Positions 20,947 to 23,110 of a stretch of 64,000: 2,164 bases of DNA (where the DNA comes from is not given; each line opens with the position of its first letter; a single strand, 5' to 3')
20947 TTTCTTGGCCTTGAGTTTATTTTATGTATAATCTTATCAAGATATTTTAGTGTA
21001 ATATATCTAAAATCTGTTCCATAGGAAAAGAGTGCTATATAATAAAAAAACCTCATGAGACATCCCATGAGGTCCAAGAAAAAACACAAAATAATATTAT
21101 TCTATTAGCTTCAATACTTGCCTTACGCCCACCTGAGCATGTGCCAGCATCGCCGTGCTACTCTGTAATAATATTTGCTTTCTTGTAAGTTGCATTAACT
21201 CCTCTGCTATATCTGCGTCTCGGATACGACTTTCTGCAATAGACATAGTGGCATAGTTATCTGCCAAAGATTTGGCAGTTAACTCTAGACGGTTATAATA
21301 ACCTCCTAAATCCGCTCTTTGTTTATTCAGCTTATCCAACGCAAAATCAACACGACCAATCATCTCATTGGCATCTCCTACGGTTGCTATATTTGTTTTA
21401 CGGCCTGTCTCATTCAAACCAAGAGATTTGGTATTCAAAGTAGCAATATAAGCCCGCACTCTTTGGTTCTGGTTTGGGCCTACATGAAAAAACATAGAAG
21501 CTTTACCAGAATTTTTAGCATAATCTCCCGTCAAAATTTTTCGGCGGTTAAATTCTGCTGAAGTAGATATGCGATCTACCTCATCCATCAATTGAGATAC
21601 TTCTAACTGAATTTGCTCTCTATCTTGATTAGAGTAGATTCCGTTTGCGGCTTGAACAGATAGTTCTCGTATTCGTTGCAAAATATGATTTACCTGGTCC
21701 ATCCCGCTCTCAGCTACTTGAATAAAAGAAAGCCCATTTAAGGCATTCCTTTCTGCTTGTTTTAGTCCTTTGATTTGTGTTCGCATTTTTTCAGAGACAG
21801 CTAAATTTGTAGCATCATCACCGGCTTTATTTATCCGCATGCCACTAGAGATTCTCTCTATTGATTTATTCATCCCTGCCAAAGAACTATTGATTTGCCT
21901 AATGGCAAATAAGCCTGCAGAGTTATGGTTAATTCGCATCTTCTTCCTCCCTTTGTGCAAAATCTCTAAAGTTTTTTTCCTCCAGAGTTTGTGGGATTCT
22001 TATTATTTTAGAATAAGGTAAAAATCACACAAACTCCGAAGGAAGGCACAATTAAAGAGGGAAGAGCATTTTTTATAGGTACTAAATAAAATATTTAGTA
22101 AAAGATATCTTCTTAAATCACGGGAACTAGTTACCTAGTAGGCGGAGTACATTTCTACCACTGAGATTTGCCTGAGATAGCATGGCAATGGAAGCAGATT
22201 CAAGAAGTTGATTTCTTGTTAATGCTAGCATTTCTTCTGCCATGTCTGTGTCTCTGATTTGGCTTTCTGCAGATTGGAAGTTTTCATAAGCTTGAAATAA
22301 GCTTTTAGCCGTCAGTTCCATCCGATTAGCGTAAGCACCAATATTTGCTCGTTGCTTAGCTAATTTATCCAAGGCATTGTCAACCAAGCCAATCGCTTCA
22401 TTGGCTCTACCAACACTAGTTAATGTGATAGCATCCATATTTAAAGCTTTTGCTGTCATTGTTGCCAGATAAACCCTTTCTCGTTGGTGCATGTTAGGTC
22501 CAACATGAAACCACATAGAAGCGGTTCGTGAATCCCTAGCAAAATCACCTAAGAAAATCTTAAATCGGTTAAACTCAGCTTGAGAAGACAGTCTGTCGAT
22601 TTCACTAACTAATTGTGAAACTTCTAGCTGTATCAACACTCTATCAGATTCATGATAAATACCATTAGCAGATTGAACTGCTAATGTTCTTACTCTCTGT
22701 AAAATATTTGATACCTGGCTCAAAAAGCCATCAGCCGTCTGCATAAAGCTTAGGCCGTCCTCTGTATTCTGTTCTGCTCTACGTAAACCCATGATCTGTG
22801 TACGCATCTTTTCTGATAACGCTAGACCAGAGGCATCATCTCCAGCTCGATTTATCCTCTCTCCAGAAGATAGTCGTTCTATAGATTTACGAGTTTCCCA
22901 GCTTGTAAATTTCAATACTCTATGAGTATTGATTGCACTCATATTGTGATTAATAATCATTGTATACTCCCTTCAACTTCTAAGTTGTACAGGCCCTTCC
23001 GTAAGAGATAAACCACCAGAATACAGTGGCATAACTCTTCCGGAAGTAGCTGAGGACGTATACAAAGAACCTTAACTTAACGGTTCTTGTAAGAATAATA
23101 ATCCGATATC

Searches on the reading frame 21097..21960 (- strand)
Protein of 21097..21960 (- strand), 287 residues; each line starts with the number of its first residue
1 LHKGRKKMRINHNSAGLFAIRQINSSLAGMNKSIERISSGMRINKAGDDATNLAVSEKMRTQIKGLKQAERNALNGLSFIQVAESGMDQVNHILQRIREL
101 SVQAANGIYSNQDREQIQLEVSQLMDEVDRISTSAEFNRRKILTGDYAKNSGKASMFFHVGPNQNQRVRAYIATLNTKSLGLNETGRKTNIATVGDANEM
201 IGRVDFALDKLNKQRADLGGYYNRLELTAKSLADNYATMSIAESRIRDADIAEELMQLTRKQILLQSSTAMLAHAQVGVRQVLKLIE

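Call 9: search_protein_families(library=pfam, proteins=[window:21097-21960:-], max_evalue=0.01)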
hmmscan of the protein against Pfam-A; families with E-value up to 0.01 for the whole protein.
window:21097-21960:- (287 aa): 2 families
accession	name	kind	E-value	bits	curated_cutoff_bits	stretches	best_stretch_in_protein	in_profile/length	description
PF00669.25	Flagellin_N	-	3.2e-39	134.6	26.6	1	10-146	1-137/139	Bacterial flagellin N-terminal helical region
PF00700.27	Flagellin_C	-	3.4e-17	63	23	1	202-286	2-86/86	Bacterial flagellin C-terminal helical region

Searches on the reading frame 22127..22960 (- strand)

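Call 9: search_protein_families(library=pfam, proteins=[window:22127-22960:-], max_evalue=0.01)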
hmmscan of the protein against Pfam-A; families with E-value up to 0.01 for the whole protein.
window:22127-22960:- (277 aa): 2 families
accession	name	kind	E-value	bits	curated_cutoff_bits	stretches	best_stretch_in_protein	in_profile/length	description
PF00669.25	Flagellin_N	-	1.4e-38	132.5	26.6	1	3-138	1-136/139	Bacterial flagellin N-terminal helical region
PF00700.27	Flagellin_C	-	1.5e-19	70.6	23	1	191-275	2-86/86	Bacterial flagellin C-terminal helical region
